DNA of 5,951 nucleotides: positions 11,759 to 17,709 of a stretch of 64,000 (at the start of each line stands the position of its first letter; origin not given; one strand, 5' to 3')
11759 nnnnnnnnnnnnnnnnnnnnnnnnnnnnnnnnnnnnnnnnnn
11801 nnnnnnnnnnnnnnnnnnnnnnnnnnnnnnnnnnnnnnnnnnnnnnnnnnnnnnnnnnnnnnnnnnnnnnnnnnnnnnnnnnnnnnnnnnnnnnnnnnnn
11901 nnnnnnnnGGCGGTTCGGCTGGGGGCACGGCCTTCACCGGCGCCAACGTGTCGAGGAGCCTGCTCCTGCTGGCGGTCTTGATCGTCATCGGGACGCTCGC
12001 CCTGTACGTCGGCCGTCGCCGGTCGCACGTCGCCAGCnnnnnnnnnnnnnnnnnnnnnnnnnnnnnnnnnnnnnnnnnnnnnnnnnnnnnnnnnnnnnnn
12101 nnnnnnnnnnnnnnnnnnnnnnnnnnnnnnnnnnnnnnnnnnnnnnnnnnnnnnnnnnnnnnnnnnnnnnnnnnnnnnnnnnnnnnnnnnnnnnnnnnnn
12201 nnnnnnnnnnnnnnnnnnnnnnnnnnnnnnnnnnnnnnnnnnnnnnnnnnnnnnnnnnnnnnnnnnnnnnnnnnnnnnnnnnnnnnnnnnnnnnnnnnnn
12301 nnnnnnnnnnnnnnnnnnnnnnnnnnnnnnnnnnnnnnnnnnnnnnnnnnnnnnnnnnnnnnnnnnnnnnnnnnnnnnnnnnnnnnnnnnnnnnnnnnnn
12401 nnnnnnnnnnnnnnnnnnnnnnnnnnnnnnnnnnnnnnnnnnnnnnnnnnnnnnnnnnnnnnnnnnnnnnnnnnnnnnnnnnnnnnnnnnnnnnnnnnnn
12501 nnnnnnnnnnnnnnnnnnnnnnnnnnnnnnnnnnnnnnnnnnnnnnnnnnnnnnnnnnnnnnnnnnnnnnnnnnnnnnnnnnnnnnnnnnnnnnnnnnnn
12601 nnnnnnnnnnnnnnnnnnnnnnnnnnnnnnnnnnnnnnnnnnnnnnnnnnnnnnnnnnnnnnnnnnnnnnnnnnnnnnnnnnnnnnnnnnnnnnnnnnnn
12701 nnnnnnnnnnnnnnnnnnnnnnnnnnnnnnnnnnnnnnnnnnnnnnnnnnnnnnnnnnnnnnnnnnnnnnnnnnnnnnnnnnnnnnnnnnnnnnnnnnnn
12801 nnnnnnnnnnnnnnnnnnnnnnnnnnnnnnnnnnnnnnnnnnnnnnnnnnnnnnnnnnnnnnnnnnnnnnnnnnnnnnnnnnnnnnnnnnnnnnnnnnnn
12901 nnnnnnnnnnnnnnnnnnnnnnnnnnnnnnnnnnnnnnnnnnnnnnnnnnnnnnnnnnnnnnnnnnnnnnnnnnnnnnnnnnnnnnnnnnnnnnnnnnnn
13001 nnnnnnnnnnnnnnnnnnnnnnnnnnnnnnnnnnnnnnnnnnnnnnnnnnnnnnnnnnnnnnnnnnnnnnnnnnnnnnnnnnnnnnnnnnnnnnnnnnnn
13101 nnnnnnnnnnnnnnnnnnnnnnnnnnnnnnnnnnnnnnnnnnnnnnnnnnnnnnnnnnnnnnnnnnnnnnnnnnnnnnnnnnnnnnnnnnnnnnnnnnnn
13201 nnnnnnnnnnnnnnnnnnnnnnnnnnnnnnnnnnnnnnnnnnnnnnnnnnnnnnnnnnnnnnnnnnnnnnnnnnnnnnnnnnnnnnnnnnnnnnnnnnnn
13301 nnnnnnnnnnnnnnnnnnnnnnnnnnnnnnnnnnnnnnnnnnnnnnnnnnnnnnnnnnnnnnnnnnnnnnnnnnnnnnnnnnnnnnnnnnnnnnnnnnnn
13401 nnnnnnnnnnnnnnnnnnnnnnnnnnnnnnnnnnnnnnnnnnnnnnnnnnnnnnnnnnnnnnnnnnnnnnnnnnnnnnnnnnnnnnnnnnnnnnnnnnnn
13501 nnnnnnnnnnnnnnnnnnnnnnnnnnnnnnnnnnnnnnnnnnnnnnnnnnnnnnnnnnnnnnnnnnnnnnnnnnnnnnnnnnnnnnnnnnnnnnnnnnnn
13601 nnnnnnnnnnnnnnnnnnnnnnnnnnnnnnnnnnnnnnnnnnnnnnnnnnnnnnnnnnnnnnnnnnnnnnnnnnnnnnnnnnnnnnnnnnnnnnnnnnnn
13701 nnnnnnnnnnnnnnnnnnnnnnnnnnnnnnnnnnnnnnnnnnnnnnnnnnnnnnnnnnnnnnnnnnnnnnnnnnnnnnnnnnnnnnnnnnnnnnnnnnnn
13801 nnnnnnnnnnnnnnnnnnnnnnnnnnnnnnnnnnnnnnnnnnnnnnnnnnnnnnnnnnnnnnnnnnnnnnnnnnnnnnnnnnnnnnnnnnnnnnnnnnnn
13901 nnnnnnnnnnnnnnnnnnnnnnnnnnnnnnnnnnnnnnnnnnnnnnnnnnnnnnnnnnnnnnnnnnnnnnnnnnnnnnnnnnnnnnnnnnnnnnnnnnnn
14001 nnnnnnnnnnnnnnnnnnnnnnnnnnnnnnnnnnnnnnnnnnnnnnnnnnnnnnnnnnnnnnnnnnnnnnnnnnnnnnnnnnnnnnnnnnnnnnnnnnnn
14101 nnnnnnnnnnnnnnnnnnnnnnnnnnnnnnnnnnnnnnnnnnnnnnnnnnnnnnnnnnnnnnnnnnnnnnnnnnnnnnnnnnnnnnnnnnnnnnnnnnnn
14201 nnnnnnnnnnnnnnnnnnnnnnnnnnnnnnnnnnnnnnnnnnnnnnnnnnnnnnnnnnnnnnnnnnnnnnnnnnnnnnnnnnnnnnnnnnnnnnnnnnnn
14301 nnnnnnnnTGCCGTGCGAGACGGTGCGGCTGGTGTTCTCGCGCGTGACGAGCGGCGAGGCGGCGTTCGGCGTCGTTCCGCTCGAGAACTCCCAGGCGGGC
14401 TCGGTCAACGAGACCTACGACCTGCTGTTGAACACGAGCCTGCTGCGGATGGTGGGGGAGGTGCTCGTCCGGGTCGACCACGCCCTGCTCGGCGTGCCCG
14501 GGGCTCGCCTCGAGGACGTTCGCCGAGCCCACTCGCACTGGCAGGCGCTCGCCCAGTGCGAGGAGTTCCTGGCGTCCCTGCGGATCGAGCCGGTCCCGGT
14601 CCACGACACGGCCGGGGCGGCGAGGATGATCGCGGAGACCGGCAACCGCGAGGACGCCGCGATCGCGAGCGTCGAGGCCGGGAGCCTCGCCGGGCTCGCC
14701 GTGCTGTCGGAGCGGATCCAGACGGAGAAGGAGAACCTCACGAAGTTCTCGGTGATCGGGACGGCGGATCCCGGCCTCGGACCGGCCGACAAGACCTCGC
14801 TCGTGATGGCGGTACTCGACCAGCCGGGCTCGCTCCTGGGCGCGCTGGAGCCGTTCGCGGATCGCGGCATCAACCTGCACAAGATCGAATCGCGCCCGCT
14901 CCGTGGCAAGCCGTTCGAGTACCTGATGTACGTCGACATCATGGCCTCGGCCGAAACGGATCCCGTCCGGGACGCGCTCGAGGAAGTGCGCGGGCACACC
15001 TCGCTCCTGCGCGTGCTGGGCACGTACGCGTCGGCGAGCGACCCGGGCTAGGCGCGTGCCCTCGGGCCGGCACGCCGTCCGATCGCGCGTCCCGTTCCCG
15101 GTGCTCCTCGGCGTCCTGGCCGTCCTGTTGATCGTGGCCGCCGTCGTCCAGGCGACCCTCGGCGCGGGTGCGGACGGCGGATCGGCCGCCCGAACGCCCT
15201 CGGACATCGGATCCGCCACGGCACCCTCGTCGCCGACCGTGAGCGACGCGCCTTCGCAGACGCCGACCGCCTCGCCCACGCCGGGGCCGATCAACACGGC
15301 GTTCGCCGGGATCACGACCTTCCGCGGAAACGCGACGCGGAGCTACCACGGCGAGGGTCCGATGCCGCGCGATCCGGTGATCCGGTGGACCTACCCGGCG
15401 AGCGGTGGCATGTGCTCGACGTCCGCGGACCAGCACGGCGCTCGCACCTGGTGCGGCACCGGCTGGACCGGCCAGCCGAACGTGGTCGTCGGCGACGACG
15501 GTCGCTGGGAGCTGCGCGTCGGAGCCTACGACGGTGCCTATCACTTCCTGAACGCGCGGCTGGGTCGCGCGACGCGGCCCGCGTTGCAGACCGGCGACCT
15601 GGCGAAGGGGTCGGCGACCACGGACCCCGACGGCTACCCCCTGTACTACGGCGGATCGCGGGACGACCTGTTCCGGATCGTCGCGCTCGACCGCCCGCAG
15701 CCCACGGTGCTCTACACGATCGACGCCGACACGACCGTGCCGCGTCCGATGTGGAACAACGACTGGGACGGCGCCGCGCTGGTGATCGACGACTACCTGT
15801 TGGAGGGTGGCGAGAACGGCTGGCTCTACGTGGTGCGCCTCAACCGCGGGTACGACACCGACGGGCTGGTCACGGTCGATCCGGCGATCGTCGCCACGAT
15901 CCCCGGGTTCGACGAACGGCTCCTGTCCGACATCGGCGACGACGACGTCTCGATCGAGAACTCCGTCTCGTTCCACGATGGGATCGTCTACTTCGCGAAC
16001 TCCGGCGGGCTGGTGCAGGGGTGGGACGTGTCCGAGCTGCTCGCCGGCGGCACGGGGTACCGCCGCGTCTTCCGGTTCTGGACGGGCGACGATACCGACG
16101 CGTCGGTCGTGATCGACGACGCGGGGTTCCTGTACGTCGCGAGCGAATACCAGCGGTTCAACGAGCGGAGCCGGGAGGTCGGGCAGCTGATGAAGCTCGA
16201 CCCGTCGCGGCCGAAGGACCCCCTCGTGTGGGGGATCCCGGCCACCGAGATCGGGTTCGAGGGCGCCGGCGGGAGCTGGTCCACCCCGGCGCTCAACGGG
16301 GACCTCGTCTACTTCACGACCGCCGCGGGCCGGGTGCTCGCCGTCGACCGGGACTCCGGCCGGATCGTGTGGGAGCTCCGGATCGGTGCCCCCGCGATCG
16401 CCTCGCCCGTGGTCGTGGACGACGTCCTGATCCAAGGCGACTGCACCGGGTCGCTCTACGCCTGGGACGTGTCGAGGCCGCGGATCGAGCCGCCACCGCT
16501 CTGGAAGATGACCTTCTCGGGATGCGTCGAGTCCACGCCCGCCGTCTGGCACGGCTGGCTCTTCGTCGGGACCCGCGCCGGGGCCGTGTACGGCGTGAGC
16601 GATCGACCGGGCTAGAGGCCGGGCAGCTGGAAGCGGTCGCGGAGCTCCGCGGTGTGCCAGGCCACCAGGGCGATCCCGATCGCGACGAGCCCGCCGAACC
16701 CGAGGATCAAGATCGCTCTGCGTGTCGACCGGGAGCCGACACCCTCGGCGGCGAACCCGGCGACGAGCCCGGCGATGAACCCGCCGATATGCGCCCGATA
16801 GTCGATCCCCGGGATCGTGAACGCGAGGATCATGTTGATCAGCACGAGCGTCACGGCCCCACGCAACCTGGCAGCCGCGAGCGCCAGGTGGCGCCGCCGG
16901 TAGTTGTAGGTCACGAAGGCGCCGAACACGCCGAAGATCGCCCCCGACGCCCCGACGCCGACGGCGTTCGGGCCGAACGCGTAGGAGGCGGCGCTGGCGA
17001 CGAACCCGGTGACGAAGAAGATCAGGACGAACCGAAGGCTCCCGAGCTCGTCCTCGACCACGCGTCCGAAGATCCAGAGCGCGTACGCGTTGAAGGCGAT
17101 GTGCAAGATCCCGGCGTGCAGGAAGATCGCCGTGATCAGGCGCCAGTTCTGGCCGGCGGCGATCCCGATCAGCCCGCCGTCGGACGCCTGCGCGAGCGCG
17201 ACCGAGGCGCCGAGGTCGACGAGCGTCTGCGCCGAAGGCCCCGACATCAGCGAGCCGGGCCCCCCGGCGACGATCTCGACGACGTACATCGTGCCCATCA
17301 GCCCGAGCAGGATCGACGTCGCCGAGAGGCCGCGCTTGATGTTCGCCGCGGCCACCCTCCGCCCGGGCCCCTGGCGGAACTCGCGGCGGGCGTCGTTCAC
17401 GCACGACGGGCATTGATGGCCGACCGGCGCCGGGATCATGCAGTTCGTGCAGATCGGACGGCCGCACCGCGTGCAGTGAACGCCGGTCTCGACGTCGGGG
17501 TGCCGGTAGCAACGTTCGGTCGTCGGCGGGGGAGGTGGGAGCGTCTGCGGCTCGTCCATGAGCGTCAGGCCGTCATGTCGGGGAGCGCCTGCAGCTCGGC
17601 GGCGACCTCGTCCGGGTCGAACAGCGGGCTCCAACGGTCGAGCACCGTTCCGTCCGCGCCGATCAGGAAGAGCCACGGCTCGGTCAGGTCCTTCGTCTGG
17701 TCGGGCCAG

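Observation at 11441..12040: Two unannotatable small ORFs after tadC: an acidic 50-aa ORF and an 80-aa secreted protein with a sortase-like C-terminal anchor but no LPXTG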

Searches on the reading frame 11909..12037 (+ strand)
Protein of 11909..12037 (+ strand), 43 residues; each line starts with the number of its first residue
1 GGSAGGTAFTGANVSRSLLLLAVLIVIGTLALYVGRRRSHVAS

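Call 75: find_homologous_proteins(query=A4, max_evalue=10)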
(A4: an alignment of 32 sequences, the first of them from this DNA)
Query A4 (32 sequences) (43 aa, profile of the alignment): 168 proteins with E <= 10 among 8000 candidates; the best 120 are listed.
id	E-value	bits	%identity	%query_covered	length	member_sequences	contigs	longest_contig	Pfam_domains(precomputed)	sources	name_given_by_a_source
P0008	7.3e-17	78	85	79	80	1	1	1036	-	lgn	-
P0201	3.5e-16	76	64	77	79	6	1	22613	-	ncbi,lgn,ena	-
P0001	5.8e-16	75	100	100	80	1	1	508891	-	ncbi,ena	-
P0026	6.0e-16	75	73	77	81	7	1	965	-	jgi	jgi:hypothetical protein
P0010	7.1e-16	75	76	86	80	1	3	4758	-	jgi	jgi:hypothetical protein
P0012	7.4e-16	75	75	84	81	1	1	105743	-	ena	-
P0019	1.1e-15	75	76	77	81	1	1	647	-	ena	-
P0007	1.2e-15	75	86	86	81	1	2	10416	-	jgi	jgi:hypothetical protein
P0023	2.0e-15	74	79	77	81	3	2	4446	-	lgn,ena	-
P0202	2.4e-15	74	46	56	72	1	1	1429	-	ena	-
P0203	2.6e-15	73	73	77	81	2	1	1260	-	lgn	-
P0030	2.7e-15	73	70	77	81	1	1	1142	-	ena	-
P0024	2.8e-15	73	76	77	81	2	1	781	-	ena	-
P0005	3.0e-15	73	89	86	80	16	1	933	-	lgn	-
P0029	3.9e-15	73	73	86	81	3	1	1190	-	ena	-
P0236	3.1e-13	67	45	98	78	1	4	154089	-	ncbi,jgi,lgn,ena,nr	ncbi:MAG: LPXTG cell wall anchor domain-containing protein [Actinomycetota bacterium]|nr:LPXTG cell 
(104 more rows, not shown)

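Call 82: search_protein_families(library=ncbifam, proteins=[P0236], max_evalue=1)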
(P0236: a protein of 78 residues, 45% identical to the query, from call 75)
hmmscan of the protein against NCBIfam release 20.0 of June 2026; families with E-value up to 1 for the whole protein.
P0236 (78 aa): 6 families
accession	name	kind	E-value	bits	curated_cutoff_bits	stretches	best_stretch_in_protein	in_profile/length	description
NF041528.1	strep_LAETG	domain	0.00047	19.9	30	1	43-73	3-35/35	LAETG motif-containing sortase-dependent surface protein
NF058582.1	Microco_LAVTG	domain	0.002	18.2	27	1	43-73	3-33/34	LAVTG motif-containing sortase-dependent surface protein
TIGR01167.1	LPXTG_anchor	domain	0.0026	18.4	15.9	1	45-73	5-32/34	LPXTG cell wall anchor domain-containing protein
NF058583.1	LAXTG_small_WW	exception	0.0028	17.3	65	1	33-74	8-50/54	LAXTG motif-containing small protein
NF041742.1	WGxxGxxG_fam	subfamily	0.13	12.8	35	1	1-32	1-32/69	WGxxGxxG family protein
NF051431.1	Rv0361_Cterm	subfamily_domain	0.9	9.7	37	1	52-76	9-33/140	Rv0361 family membrane protein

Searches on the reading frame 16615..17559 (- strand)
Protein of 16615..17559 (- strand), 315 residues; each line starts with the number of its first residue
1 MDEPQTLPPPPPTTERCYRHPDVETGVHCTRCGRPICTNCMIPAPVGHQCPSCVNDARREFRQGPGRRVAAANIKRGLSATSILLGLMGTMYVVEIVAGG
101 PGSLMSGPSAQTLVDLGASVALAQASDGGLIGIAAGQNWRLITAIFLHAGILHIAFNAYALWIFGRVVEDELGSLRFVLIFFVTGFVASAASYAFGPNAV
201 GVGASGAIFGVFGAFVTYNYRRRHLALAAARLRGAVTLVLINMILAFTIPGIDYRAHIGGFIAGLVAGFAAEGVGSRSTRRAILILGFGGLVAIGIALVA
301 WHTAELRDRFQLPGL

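Call 15: search_protein_families(library=pfam, proteins=[window:16615-17559:-], max_evalue=0.001)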
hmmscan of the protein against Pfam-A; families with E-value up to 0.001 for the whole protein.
window:16615-17559:- (315 aa): 1 family
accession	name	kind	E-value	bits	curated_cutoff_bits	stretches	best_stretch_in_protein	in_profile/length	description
PF01694.28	Rhomboid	-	7.3e-36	123.9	22.6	1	136-270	2-139/143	Rhomboid domain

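Call 82: search_protein_families(library=ncbifam, proteins=[window:16615-17559:-], max_evalue=1)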
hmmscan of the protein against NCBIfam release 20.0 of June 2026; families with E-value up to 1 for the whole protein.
window:16615-17559:- (315 aa): 4 families
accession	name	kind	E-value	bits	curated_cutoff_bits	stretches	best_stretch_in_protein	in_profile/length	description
TIGR04239.1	rhombo_GlpG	equivalog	3.9e-14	53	250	1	136-270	133-267/271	rhomboid family intramembrane serine protease GlpG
TIGR03902.1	rhom_GG_sort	equivalog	2.6e-13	50.2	84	1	133-268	11-153/154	rhombosortase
NF008155.0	PRK10907.1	equivalog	1.4e-10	40.9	335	1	137-270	134-267/276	rhomboid family intramembrane serine protease GlpG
NF052226.1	SCO2102SporReg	equivalog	0.42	10.4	350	1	151-223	5-75/325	SCO2102 family sporulation regulator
